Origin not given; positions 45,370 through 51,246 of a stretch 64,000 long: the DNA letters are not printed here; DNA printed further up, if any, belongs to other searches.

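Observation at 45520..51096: Giant 1858-aa single-gene helicase-nuclease with the Hhe defence-system architecture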

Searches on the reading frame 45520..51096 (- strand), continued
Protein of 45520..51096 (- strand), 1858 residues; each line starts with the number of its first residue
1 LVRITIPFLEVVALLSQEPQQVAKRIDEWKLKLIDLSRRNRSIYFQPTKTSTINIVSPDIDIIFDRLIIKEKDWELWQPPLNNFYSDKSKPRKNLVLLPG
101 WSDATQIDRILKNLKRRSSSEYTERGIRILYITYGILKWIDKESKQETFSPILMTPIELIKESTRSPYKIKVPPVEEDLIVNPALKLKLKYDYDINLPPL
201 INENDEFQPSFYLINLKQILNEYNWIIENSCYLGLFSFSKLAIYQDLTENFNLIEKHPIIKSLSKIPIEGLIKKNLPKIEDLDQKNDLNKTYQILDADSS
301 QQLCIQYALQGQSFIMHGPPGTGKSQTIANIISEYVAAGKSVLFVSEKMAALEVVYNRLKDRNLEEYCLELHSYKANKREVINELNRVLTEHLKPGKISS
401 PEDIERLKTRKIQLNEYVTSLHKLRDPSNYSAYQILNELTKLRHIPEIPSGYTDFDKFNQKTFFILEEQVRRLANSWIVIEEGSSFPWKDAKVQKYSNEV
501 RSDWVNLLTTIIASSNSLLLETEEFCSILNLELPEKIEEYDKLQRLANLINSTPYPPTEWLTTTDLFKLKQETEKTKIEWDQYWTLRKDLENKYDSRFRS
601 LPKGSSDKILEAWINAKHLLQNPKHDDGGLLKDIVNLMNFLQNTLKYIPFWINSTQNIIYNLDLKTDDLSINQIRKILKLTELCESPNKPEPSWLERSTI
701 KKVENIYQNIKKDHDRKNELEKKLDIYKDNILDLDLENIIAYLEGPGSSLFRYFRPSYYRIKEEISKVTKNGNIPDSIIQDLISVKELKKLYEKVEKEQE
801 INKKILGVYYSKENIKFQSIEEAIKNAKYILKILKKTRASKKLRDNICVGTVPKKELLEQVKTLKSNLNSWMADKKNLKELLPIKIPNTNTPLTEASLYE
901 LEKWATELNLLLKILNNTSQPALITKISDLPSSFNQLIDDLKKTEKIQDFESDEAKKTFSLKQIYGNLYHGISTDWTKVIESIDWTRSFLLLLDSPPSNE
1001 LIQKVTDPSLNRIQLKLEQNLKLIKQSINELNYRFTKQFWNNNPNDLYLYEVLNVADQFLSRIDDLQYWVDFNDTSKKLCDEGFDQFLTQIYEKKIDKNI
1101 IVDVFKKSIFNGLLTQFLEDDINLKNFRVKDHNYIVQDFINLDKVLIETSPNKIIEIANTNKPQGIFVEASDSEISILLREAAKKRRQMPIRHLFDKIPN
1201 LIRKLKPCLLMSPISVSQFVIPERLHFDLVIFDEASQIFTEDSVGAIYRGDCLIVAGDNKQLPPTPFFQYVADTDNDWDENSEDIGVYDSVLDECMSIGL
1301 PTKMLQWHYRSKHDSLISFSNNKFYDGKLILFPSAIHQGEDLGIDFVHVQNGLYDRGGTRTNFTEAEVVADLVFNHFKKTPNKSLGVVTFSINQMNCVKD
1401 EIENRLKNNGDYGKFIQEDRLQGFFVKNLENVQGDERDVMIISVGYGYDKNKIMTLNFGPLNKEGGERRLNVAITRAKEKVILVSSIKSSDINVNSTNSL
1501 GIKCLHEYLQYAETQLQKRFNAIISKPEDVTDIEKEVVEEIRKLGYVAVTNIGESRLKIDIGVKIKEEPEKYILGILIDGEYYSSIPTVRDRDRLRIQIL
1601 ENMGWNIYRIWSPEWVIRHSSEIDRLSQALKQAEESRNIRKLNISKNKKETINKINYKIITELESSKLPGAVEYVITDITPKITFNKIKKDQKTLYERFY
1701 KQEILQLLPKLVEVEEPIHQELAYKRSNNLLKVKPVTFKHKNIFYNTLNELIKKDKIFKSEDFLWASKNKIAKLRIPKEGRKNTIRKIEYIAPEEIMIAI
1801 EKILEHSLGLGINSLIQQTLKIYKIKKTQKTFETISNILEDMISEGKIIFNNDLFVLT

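Call 23: find_encoding_contigs(protein=P0004, flank=10000, max_places=2)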
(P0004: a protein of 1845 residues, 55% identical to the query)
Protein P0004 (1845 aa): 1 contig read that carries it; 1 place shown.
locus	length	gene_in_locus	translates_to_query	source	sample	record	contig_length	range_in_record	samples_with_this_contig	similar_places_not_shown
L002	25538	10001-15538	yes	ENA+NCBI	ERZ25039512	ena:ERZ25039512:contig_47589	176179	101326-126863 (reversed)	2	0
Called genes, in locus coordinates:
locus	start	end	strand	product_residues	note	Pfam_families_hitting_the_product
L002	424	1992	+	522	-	PF01019:G_glu_transpept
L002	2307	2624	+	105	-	-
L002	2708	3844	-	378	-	PF05977:MFS_3, PF07690:MFS_1, PF12832:MFS_1_like, PF00083:Sugar_tr (weak), PF07690:MFS_1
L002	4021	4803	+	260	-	PF00378:ECH_1, PF16113:ECH_2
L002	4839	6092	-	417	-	PF01546:Peptidase_M20, PF07687:M20_dimer (weak)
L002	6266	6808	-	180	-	PF02525:Flavodoxin_2, PF03358:FMN_red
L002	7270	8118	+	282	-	PF01073:3Beta_HSD, PF01370:Epimerase, PF02719:Polysacc_synt_2 (weak), PF04321:RmlD_sub_bind, PF05368:NmrA (weak), PF13460:NAD_binding_10, PF16363:GDP_Man_Dehyd, PF07993:NAD_binding_4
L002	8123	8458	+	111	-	-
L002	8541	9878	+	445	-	PF04015:DUF362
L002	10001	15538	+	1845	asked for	PF13195:DUF4011, PF13086:AAA_11 (weak), PF13245:AAA_19 (faint), PF09848:SLFN-g3_helicase (faint), PF13087:AAA_12, PF18741:MTES_1575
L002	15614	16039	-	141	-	PF00571:CBS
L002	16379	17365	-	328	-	PF00389:2-Hacid_dh, PF02826:2-Hacid_dh_C, PF03446:NAD_binding_2 (weak)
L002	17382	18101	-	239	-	PF03737:RraA-like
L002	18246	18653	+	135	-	PF09391:DUF2000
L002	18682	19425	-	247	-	PF13085:Fer2_3, PF13237:Fer4_10, PF13183:Fer4_8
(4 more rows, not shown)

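Call 24: find_encoding_contigs(protein=P0011, flank=10000, max_places=2)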
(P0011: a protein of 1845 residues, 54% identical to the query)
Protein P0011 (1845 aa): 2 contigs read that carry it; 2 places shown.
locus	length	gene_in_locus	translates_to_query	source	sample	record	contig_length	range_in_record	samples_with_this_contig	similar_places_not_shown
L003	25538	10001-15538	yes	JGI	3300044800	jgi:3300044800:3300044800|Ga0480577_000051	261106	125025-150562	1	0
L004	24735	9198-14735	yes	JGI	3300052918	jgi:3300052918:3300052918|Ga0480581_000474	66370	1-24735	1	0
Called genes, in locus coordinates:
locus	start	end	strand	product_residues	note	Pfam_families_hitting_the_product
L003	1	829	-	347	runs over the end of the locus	PF01244:Peptidase_M19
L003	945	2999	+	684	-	PF02463:SMC_N, PF13175:AAA_15, PF13476:AAA_23, PF13304:AAA_21 (faint)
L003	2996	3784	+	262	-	-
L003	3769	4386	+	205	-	-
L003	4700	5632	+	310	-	PF23435:DUF7121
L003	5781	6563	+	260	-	PF00378:ECH_1, PF16113:ECH_2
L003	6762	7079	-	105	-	PF13240:Zn_Ribbon_1 (weak), PF14242:DUF4342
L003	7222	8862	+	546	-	PF03109:ABC1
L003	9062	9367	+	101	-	-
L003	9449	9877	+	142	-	PF08327:AHSA1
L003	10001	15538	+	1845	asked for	PF13195:DUF4011, PF13086:AAA_11 (weak), PF13245:AAA_19 (faint), PF13087:AAA_12, PF18741:MTES_1575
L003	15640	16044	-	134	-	-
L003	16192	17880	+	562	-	PF02776:TPP_enzyme_N, PF00205:TPP_enzyme_M, PF02775:TPP_enzyme_C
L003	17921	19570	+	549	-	PF20695:UbiD_N, PF01977:UbiD, PF20696:UbiD_C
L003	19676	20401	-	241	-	PF01061:ABC2_membrane (faint), PF12679:ABC2_membrane_2, PF12698:ABC2_membrane_3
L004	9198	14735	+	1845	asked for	PF13195:DUF4011, PF13086:AAA_11 (weak), PF13245:AAA_19 (faint), PF13087:AAA_12, PF18741:MTES_1575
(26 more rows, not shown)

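Call 25: find_encoding_contigs(protein=P0014, flank=10000, max_places=2)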
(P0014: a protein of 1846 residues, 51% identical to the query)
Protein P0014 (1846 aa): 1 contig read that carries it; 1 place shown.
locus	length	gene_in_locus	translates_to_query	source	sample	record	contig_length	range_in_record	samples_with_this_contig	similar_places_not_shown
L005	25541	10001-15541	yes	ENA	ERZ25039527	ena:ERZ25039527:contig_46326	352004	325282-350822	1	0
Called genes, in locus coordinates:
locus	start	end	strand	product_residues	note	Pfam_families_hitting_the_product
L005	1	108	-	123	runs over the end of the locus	PF02566:OsmC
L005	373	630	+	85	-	PF14947:HTH_45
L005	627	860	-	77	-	-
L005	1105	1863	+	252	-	-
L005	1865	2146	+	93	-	-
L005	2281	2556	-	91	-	-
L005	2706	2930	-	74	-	PF26688:RHH_12 (weak)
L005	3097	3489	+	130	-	-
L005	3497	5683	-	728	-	PF17802:SpaA (faint), PF08308:PEGA (faint), PF13620:CarboxypepD_reg (weak), PF13715:CarbopepD_reg_2 (weak), PF13620:CarboxypepD_reg, PF01578:Cytochrom_C_asm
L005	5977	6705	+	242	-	-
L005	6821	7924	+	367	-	PF13527:Acetyltransf_9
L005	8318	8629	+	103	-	-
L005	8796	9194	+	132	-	PF02195:ParB_N (weak)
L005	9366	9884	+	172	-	PF17032:Zn_ribbon_15 (faint), PF12773:DZR (faint), PF18912:DZR_2 (faint), PF13248:Zn_ribbon_3 (faint), PF24460:DUF7575 (faint), PF24463:DUF7577 (faint), PF13240:Zn_Ribbon_1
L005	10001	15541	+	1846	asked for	PF13195:DUF4011, PF13086:AAA_11, PF13087:AAA_12, PF18741:MTES_1575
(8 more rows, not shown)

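Call 27: find_related_loci(query=A1, collection=genome_contigs, flank=10000)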
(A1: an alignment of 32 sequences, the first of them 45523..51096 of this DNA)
Query A1 (1858 aa) in genome_contigs; peptide patterns used: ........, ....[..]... (x = any residue, [..] = any of these).
600 stretches matched a pattern (row limit reached: there are more); 590 encode a relative of the query (tblastn E <= 1e-3); the best 80 are kept; 80 distinct loci.
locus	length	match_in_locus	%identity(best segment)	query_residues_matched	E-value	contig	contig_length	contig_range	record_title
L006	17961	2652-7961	56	16-1849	0e+0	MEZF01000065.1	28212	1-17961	MAG: Candidatus Bathyarchaeota archaeon RBG_13_52_12 RBG_13_scaffold_3044, whole genome shotgun sequence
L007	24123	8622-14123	45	14-1846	0e+0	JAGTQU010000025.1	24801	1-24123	MAG: Candidatus Bathyarchaeota archaeon isolate QZM_B1_bin_55 QZM_B1_bin_55_scaffold_1883_curated, whole genome shotgun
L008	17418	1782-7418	39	11-1856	0e+0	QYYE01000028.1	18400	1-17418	Candidatus Bathyarchaeota archaeon strain BE326-BA-RLH BE326-BA-RLH_28, whole genome shotgun sequence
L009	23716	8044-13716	37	21-1856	0e+0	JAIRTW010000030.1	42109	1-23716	MAG: Candidatus Bathycorpusculum termitum isolate Cus372_bin2 k119_1152735, whole genome shotgun sequence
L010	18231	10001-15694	38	21-1856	0e+0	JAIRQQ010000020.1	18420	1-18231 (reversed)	MAG: Nitrososphaerota archaeon isolate Coa324_bin13 k119_1395108, whole genome shotgun sequence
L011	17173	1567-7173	39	14-1857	0e+0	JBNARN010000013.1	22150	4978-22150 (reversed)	MAG: Candidatus Bathyarchaeales archaeon isolate Kamch4316-2DMB-16 bin3.fa-13, whole genome shotgun sequence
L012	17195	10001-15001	35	22-1630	0e+0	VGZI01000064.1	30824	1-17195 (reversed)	MAG: Planctomycetota bacterium isolate K_Offshore_80m_m2_128 K_Offshore_80m_m2_128_Ga0194132_10002978, whole genome shot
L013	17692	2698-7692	35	15-1630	0e+0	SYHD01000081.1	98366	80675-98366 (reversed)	MAG: Planctomycetia bacterium isolate F1-60-MAGs120 F1-60__c162224, whole genome shotgun sequence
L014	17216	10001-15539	50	2-1849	0e+0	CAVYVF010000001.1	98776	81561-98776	MAG: Candidatus Bathyarchaeota archaeon isolate MFD03899.bin.2.91 genome assembly, contig: contig_11291, whole genome sh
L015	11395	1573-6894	32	25-1810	0e+0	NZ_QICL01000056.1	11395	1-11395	Dysgonomonas alginatilytica strain DSM 100214 Ga0181043_156, whole genome shotgun sequence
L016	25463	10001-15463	31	25-1839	0e+0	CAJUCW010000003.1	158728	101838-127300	MAG TPA_asm: uncultured Muribaculaceae bacterium isolate MGBC129154 genome assembly, contig: MGBC129154.3, whole genome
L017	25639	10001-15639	42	21-1854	0e+0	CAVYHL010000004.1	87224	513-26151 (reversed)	MAG: Candidatus Bathyarchaeota archaeon isolate MFD03726.bin.1.104 genome assembly, contig: contig_19679, whole genome s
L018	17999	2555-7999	33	16-1848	0e+0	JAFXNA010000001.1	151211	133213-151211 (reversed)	MAG: Bacteroidaceae bacterium isolate RGIG6563 Sheep_Reticulum-5__c17, whole genome shotgun sequence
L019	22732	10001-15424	31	24-1827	0e+0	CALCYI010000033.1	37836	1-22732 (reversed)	MAG TPA_asm: uncultured Clostridia bacterium isolate ERR1278104_bin.87_CONCOCT_v1.1_MAG genome assembly, contig: ERZ8423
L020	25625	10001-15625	39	19-1853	0e+0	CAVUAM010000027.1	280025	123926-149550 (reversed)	MAG: Candidatus Bathyarchaeota archaeon isolate MFD01872.bin.1.205 genome assembly, contig: contig_87071, whole genome s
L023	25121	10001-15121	28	124-1857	6e-180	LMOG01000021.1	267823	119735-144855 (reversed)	Xanthomonas sp. Leaf131 contig_8, whole genome shotgun sequence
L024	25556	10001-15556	26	20-1858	2e-176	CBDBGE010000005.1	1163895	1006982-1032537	MAG: Dehalococcoidia bacterium isolate cbf7c279-2744-4af4-98a5-7b2d7e2e1d30 genome assembly, contig: contig_5, whole gen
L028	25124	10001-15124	26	124-1857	2e-166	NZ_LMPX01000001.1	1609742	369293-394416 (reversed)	Sphingomonas sp. Leaf198 contig_1, whole genome shotgun sequence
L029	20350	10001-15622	38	9-1858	0e+0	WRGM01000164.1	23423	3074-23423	MAG: Candidatus Bathycorpusculum fermentans isolate Nc150P4_bin1 JGI20171J29575_12612660, whole genome shotgun sequence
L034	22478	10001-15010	35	25-1850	1e-143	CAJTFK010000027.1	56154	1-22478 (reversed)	Oscillospiraceae bacterium isolate C15_39_OV_BP genome assembly, contig: MGBC000151.27, whole genome shotgun sequence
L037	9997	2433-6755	34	124-1858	5e-135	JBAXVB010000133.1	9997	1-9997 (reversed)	MAG: Deltaproteobacteria bacterium isolate ELA676 MAG676_133, whole genome shotgun sequence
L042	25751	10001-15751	40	13-1631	4e-133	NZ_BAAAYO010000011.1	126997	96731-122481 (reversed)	Paenibacillus hodogayensis strain JCM 12520 sequence11, whole genome shotgun sequence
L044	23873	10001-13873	36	89-1656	1e-132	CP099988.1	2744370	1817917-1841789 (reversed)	MAG: Methanobacterium sp. ERen5 chromosome, complete genome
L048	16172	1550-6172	33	21-1831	6e-130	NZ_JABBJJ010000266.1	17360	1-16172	Pyxidicoccus fallax strain DSM 14698 NODE_266_length_17360_cov_45.9164, whole genome shotgun sequence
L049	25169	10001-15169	30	105-1857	4e-128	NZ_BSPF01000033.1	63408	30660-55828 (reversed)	Mesorhizobium tianshanense strain NBRC 102499 sequence033, whole genome shotgun sequence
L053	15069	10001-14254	32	124-1830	2e-129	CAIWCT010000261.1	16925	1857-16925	MAG: uncultured delta proteobacterium isolate AM-2014_bin-3252 genome assembly, contig: bin-3252:261/455, whole genome s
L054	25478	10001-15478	30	25-1857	9e-128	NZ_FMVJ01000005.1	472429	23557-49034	Microvirga guangxiensis strain CGMCC 1.7666, whole genome shotgun sequence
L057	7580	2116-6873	34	25-1850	1e-126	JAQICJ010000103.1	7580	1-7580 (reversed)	MAG: Deltaproteobacteria bacterium isolate GH18 k119_279118, whole genome shotgun sequence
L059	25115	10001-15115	30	124-1856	2e-125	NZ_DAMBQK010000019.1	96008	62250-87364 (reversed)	MAG: Atlantibacter sp. isolate CTOTU49159 NODE_34_length_96008_cov_7.020302, whole genome shotgun sequence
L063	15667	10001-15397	31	22-1858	1e-123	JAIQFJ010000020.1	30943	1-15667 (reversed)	MAG: Terriglobia bacterium isolate SRVP_25 SR-VP_26_10_2019_C_20cm_scaffold_2554, whole genome shotgun sequence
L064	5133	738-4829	38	5-1642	1e-124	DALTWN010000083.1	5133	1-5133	MAG TPA_asm: Methanocorpusculum sp. isolate HAC007.1 NODE_11141_length_5133_cov_8.73001, whole genome shotgun sequence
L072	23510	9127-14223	33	22-1850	2e-122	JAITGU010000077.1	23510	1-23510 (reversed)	MAG: Candidatus Methanovirga procula isolate Pc512_bin29 k119_1548516, whole genome shotgun sequence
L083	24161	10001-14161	35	5-1631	5e-120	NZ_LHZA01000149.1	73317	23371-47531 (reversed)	Acetobacter cerevisiae strain LMG 1625 LMG1625_36, whole genome shotgun sequence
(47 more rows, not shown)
